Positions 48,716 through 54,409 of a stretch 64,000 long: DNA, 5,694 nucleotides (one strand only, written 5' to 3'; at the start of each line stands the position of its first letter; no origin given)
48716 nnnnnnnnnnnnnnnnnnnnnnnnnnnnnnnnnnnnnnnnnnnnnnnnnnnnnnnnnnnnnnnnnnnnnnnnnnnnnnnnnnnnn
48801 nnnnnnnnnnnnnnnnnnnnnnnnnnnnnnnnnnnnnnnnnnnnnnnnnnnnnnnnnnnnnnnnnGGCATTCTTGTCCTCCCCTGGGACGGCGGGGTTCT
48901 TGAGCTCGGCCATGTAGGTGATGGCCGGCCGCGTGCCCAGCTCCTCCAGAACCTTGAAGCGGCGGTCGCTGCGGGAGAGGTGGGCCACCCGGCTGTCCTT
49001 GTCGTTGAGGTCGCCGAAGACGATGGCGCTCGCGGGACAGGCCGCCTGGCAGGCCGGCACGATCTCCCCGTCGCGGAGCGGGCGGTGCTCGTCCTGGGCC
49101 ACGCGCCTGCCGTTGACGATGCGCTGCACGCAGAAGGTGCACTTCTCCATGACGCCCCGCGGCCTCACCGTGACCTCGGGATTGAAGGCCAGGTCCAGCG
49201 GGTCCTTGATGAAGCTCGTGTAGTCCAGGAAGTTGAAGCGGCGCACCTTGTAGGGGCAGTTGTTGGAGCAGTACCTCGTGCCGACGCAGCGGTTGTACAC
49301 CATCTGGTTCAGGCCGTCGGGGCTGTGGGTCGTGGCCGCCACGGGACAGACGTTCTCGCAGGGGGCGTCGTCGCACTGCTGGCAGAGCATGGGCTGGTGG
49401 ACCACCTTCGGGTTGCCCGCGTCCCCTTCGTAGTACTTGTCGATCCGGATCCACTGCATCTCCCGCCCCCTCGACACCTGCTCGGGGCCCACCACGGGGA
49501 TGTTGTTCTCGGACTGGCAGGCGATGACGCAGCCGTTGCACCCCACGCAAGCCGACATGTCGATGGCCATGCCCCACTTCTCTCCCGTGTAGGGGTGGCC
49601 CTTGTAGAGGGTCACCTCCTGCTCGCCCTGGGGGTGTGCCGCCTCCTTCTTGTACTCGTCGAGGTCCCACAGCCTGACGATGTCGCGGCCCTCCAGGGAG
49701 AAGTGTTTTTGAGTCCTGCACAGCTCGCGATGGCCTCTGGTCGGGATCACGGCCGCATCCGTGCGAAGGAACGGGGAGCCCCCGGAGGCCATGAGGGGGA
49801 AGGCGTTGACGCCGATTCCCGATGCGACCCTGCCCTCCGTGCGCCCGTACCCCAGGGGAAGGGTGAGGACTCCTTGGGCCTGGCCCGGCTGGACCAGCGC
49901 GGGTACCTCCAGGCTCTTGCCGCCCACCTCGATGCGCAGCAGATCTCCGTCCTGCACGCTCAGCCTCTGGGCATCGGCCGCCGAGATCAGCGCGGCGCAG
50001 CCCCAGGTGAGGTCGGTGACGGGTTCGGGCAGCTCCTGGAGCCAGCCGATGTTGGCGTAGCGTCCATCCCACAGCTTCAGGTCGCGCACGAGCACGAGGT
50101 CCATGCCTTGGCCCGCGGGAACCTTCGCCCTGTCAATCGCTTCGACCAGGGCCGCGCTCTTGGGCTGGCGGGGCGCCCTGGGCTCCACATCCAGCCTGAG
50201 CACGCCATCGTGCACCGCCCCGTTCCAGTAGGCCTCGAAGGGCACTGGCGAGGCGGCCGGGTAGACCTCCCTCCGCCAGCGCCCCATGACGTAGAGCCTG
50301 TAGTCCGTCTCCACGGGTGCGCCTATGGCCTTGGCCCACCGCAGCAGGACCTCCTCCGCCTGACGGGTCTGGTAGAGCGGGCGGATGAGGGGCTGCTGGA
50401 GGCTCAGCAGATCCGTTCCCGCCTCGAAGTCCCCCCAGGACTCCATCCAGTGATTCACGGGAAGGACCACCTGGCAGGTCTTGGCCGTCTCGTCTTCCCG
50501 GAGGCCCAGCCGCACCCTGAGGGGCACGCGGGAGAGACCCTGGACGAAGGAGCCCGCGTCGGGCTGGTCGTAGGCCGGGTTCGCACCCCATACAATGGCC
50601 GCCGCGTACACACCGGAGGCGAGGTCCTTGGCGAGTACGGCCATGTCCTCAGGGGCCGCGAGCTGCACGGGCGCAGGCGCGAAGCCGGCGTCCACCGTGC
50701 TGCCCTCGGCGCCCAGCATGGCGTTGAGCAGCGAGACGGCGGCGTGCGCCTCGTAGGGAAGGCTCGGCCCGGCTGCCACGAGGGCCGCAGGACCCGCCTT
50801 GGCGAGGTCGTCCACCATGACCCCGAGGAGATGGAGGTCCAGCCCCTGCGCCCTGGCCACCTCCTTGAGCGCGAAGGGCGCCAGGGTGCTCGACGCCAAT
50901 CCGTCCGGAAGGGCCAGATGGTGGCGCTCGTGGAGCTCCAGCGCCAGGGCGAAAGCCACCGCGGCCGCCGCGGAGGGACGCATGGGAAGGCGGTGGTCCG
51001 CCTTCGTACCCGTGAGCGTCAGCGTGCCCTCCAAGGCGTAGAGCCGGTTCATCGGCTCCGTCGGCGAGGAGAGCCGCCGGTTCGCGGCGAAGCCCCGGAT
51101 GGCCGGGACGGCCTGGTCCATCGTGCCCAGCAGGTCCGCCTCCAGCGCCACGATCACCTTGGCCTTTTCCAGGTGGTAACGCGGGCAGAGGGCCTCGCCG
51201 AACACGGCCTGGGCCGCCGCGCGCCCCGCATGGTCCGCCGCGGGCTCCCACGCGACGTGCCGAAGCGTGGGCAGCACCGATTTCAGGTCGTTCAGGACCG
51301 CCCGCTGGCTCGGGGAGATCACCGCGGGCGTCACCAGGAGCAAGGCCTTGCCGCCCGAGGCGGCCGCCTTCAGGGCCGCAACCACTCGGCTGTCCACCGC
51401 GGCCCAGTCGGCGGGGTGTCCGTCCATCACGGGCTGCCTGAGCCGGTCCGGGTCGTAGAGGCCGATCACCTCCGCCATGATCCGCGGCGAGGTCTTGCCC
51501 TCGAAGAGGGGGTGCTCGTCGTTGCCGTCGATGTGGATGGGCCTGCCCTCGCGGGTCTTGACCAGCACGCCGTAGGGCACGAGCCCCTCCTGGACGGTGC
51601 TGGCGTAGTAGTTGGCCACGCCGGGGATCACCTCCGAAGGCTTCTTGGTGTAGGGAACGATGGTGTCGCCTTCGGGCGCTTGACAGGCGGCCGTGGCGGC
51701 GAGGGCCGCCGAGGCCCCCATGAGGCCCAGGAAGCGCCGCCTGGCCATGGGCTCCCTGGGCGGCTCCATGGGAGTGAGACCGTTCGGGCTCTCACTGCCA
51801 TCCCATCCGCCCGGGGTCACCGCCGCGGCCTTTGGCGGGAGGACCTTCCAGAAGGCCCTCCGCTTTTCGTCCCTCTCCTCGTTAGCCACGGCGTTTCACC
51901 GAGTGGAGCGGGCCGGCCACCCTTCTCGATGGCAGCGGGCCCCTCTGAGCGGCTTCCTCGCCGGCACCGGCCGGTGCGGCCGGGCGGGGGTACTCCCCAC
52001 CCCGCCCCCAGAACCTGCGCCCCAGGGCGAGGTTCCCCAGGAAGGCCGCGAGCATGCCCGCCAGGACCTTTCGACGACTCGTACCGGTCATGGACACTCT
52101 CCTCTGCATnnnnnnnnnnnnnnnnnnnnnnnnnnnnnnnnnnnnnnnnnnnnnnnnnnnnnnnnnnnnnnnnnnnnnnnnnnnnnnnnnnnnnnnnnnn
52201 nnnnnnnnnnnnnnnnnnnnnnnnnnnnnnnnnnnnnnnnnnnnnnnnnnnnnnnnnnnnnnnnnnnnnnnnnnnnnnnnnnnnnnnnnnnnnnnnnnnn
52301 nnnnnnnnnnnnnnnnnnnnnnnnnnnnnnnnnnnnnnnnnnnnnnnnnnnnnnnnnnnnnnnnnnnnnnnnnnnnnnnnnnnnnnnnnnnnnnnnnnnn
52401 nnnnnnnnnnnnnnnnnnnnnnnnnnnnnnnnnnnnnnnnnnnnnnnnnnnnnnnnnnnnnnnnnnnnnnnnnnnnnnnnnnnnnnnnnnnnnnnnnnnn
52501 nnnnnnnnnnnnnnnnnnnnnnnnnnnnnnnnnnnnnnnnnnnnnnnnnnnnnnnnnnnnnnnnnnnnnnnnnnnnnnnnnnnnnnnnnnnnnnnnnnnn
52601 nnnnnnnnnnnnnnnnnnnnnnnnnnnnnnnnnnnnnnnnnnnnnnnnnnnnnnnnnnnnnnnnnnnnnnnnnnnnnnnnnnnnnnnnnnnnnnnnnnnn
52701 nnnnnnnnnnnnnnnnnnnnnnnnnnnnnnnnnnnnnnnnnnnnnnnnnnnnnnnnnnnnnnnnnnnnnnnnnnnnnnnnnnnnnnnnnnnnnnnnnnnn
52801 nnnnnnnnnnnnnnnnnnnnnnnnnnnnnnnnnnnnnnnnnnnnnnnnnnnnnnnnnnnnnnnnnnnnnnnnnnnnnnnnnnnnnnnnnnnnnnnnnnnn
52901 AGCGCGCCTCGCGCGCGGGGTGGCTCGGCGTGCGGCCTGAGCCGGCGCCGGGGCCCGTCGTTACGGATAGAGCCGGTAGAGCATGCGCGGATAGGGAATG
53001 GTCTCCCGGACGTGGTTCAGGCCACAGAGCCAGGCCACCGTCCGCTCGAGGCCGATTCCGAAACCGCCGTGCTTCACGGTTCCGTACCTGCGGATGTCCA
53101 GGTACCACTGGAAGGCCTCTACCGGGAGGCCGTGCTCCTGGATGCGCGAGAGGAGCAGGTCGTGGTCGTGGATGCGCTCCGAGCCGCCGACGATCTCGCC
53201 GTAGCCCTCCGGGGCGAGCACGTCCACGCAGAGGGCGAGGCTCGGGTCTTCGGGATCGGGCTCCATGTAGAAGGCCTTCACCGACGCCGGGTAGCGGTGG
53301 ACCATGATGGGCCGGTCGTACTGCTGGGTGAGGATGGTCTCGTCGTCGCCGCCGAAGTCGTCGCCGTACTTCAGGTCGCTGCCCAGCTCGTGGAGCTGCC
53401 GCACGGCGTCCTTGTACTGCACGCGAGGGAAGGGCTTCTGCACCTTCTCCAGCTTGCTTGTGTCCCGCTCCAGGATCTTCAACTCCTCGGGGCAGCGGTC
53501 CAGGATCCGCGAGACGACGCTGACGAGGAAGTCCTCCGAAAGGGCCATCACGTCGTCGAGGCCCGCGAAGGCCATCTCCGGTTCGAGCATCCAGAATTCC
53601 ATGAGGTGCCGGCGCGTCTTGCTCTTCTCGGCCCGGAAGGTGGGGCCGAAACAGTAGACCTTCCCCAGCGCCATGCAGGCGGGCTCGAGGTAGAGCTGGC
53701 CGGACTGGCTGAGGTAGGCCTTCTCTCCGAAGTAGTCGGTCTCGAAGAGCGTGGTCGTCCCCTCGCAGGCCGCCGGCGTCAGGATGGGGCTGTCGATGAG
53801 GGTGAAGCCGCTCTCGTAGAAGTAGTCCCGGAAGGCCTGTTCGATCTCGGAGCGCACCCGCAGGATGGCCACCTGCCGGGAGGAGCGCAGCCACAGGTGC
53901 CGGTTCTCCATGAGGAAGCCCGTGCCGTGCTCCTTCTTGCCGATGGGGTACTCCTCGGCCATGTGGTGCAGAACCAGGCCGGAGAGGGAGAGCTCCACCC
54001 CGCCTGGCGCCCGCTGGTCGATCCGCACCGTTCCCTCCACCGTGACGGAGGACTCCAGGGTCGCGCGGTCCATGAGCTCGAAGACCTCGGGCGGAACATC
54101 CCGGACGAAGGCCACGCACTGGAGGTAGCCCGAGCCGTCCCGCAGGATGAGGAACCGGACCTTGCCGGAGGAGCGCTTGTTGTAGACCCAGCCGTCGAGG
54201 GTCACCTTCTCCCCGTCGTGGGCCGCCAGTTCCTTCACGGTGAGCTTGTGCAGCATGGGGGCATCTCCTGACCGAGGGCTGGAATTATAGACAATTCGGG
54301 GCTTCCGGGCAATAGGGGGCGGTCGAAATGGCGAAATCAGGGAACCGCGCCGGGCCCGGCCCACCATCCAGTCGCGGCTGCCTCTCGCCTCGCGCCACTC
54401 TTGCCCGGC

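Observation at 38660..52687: Contiguous ACIII - cytochrome c - SCO1 - caa3 oxidase - heme O synthase respiratory supercluster on one strand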

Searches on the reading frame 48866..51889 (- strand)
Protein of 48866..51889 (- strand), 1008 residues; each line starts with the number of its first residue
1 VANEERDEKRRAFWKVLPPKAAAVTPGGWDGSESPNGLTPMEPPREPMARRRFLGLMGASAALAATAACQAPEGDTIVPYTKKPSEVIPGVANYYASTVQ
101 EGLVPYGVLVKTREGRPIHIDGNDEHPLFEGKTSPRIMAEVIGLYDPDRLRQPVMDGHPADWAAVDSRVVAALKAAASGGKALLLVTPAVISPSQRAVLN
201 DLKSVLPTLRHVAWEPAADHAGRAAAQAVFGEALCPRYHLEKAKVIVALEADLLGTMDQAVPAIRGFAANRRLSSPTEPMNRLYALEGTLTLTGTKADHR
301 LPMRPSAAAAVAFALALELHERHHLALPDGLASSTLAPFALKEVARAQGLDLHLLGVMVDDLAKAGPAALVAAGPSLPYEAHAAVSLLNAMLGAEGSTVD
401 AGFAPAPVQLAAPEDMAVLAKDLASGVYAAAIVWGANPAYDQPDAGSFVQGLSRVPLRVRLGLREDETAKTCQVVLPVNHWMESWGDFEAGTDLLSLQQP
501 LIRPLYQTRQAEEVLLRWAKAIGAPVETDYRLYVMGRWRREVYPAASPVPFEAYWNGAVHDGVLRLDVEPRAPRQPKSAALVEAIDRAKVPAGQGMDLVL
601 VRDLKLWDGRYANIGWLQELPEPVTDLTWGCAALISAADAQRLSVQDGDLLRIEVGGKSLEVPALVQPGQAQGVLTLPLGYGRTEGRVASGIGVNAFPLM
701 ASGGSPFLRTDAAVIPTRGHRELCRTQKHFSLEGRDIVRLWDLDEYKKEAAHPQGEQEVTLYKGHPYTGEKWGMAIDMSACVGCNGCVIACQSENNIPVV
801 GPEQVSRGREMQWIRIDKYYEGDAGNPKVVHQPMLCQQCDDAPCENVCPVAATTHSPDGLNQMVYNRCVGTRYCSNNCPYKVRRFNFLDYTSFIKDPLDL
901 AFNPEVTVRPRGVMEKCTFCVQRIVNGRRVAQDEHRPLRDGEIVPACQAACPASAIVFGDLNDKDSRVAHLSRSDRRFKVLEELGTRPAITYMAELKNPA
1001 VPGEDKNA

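Call 7: search_protein_families(library=pfam, proteins=[window:48866-51889:-], max_evalue=0.01)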
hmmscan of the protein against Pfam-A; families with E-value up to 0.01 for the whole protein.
window:48866-51889:- (1008 aa): 8 families
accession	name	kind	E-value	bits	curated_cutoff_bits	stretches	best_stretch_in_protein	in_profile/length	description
PF12838.12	Fer4_7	-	1.3e-12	48.4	27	2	781-852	2-52/52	4Fe-4S dicluster domain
PF13247.11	Fer4_11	-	1.6e-06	28.6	26.2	1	830-886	4-62/100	4Fe-4S dicluster domain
PF01568.27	Molydop_binding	-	2.5e-06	27.9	26.8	1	632-696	31-91/110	Molydopterin dinucleotide binding domain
PF13183.11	Fer4_8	-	0.00045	21.1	27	0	778-850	2-66/68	4Fe-4S dicluster domain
PF13187.11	Fer4_9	-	0.0005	20.5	27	0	780-850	1-49/52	4Fe-4S dicluster domain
PF12837.12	Fer4_6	-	0.00087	19.6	25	0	775-791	3-19/24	4Fe-4S binding domain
PF13237.11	Fer4_10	-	0.0017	18.7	25.5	0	829-879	2-53/53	4Fe-4S dicluster domain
PF25160.1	LdpA_Fe-S-bd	-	0.0036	17.5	27.6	1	841-881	6-41/49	LdpA Fe-S cluster-binding domain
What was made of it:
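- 48863..51889 (-): ActB: a molybdopterin-like domain (B1) fused to a four-cluster iron-sulfur domain (B2). A twin-arginine signal (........) lies about 48 residues in. Pfam Fer4_7/Fer4_11 and Molydop_binding (call 7).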

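Call 9: search_protein_families(library=ncbifam, proteins=[window:48866-51889:-], max_evalue=0.01)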
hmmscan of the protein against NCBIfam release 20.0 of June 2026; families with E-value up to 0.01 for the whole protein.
window:48866-51889:- (1008 aa): 25 families
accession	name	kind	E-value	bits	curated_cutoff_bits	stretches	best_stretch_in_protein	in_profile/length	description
NF041782.1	mnquin_red_QrcC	equivalog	3.1e-60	203.8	400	1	772-995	1-227/239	menaquinone reductase iron-sulfur cluster-binding subunit QrcC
NF045797.1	DsrO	equivalog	1.3e-43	149.1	200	1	768-993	40-234/235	sulfate reduction electron transfer complex DsrMKJOP subunit DsrO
NF041783.2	mnquin_red_QrcB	equivalog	3.2e-36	124.7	440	1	99-524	57-505/695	menaquinone reductase molybdopterin-binding-like subunit QrcB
NF041715.1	arsenate_red_ArrB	equivalog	5e-29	101.5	450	1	771-994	2-226/233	arsenate respiratory reductase iron-sulfur subunit ArrB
TIGR03149.1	cyt_nit_nrfC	equivalog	3.3e-28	98.5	377.6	2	758-888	25-147/225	cytochrome c nitrite reductase Fe-S protein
NF011569.0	PRK14993.1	equivalog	1.7e-24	86.6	416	1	770-993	42-222/244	tetrathionate reductase subunit TtrB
NF038355.1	FDH3_beta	equivalog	4.2e-18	66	240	1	775-963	6-166/180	formate dehydrogenase FDH3 subunit beta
TIGR02951.1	DMSO_dmsB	equivalog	1.7e-17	64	214.1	1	772-886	2-115/161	DMSO/selenate family reductase complex B subunit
NF045715.1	sulf_resp_HmcB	equivalog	1.1e-15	57.6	420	1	762-963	30-200/307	sulfate respiration complex iron-sulfur protein HmcB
NF008134.0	PRK10882.1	equivalog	9.9e-15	54.4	263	1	766-963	33-210/329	hydrogenase 2 operon protein HybA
NF041714.1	arsenate_red_ArrA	equivalog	2.9e-13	48.9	1600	2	434-513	474-557/848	arsenate respiratory reductase molybdopterin-containing subunit ArrA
NF042979.1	EthbenzDh_ebdB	equivalog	2.1e-11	43.3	740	2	821-892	138-210/354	ethylbenzene dehydrogenase subunit beta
TIGR03478.1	DMSO_red_II_bet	subfamily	7.6e-11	41.5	480.7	2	821-888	116-184/321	DMSO reductase family type II enzyme, iron-sulfur subunit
NF007658.0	PRK10330.1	equivalog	1.4e-09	37.7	260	1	776-882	7-103/181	electron transport protein HydN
TIGR01582.1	FDH-beta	equivalog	2.5e-09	36.6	334.7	1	775-891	25-149/283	formate dehydrogenase subunit beta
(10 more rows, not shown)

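Call 36: search_solved_structures(query=window:48866-51889:-, max_evalue=1e-10, show_alignments=1)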
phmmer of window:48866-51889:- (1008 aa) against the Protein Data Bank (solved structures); distinct sequences matched with E-value up to 1e-10: 6.
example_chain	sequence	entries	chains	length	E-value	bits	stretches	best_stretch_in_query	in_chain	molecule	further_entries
6lod_B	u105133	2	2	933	2.8e-201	674.3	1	73-999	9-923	Fe-S-cluster-containing hydrogenase components 1-like protein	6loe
8k9e_B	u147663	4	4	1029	1.1e-198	665.7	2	641-1001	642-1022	Fe-S-cluster-containing hydrogenase components 1-like protein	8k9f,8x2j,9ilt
6f0k_B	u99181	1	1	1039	1e-192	645.9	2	685-999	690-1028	Fe-S-cluster-containing hydrogenase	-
6btm_B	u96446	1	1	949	1.6e-154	519.5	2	69-823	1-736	Alternative Complex III subunit B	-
6cz7_B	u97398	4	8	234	5e-25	90.8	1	772-994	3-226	4Fe-4S ferredoxin, iron-sulfur binding domain protein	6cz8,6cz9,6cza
2vpw_B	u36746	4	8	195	1.1e-19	73.1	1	771-891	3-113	NRFC PROTEIN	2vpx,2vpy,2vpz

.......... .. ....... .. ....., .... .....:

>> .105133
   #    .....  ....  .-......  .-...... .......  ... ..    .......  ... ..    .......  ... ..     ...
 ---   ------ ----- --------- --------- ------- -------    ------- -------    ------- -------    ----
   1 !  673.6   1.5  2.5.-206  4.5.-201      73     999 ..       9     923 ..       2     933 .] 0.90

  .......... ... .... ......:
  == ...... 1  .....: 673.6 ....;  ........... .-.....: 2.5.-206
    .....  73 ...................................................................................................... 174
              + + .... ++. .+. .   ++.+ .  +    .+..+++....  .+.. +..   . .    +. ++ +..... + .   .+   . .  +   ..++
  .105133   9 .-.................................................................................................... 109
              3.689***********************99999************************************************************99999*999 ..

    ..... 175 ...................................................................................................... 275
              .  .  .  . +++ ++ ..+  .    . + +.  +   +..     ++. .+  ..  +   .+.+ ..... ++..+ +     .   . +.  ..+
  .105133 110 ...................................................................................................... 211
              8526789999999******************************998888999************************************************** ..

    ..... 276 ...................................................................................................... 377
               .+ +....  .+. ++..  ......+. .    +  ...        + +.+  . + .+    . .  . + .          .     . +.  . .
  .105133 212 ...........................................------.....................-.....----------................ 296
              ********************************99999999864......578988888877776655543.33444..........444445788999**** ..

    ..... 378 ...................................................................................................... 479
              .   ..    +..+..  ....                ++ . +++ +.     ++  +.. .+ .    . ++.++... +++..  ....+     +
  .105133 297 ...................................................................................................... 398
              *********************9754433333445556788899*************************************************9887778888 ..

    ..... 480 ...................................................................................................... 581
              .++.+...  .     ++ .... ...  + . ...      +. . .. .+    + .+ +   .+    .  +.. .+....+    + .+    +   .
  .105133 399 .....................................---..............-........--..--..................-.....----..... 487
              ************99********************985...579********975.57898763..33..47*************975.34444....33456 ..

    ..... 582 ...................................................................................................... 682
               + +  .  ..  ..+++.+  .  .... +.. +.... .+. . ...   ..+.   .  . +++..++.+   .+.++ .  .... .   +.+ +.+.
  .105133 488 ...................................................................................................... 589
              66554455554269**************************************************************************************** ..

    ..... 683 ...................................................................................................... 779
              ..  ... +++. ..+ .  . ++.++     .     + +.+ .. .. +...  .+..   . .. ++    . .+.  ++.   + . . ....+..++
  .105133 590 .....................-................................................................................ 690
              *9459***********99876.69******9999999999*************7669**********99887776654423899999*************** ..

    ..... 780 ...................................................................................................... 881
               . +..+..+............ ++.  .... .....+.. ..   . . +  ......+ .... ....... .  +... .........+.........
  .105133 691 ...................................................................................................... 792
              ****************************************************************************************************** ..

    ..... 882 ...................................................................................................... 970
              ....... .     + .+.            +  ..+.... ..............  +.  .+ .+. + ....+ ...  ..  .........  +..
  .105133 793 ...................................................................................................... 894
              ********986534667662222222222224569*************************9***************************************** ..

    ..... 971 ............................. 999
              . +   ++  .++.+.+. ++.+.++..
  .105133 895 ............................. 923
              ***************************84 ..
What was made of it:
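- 48863..51889 (-): PDB ActB chains 6lod_B (3e-201), 8k9e_B and 6f0k_B (1e-192) match over residues 73-999 (call 36).
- On Alternative Complex III (ActABCDEF): 6lod_B matches residues 73-999, 3e-201 (call 36).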

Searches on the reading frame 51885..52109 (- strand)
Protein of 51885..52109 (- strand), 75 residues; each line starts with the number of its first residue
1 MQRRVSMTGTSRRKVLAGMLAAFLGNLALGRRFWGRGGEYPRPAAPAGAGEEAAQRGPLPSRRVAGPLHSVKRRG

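Call 7: search_protein_families(library=pfam, proteins=[window:51885-52109:-], max_evalue=0.01)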
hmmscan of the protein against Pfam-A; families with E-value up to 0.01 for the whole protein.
window:51885-52109:- (75 aa): 0 families

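Call 9: search_protein_families(library=ncbifam, proteins=[window:51885-52109:-], max_evalue=0.01)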
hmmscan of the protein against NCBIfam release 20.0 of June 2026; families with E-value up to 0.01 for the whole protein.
window:51885-52109:- (75 aa): 0 families

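Call 55: search_protein_representatives(protein=window:51885-52091:-)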
Query: 69 residues. Proteins with E-value up to 0.001 (for the whole library): 5; up to 1e-10: 1; up to 1e-30: 0. The best 5 are listed.
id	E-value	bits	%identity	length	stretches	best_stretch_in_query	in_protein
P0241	1.1e-28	114.3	88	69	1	1-69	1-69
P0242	6.1e-08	48.7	39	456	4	13-55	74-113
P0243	3.4e-05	40.0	52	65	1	5-69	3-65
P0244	9.3e-05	38.6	48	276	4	15-54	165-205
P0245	1.0e-04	38.4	45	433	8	18-38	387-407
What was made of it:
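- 51882..52091 (-): Small ORF of 69 aa. It has an N-terminal SRRK motif plus a hydrophobic stretch (Tat-signal-like or a single membrane helix) and a basic tail ending HSVKRRG. Its stop overlaps the ActB start (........). An all-against-all phmmer search finds only two short relatives (call 55).
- Tried and rejected: A search of 1.8 billion representatives gave only two short relatives (call 55).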

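Call 84: search_solved_structures(query=window:51885-52091:-, max_evalue=10, show_alignments=1)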
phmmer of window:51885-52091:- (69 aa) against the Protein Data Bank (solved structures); distinct sequences matched with E-value up to 10: 1.
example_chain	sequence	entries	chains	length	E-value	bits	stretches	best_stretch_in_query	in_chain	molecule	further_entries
7ane_ay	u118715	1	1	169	0.15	15.7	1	10-43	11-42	mS71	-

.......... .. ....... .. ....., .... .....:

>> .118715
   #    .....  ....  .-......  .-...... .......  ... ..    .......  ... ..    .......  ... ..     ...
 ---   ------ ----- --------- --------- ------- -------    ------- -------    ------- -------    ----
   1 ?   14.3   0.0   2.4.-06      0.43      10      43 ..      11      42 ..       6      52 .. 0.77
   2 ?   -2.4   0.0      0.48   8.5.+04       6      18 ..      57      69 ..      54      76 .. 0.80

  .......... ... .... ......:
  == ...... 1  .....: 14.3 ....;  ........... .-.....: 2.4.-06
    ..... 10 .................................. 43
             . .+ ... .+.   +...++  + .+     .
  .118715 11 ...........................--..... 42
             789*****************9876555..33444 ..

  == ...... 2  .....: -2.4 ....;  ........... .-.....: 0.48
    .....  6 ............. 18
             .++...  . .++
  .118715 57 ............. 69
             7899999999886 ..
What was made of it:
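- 51882..52091 (-): No family or PDB match (calls 7, 9, 84).
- Tried and rejected: There is no Pfam, NCBIfam or PDB match (calls 7, 9, 84).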

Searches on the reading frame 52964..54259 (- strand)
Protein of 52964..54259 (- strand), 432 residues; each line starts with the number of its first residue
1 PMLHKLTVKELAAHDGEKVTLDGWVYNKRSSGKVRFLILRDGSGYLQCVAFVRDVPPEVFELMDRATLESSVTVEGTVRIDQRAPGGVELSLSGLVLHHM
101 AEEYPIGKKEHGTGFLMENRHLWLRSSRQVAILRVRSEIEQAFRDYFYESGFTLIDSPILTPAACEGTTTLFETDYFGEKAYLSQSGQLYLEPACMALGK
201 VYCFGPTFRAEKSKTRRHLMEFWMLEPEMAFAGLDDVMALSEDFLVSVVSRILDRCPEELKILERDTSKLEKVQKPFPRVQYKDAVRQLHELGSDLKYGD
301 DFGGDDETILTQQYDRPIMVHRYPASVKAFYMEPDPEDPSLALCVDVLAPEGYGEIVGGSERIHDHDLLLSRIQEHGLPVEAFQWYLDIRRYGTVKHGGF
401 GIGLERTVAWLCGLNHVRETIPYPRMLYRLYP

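Call 61: search_protein_families(library=pfam, proteins=[window:52964-54259:-], max_evalue=0.0001)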
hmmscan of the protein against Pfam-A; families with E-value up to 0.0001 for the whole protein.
window:52964-54259:- (432 aa): 2 families
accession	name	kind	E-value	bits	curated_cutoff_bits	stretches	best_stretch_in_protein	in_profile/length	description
PF00152.25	tRNA-synt_2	-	1.5e-72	244.7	25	1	116-426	5-307/308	tRNA synthetases class II (D, K and N)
PF01336.31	tRNA_anti-codon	-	4.5e-15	55.8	27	1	19-92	1-69/75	OB-fold nucleic acid binding domain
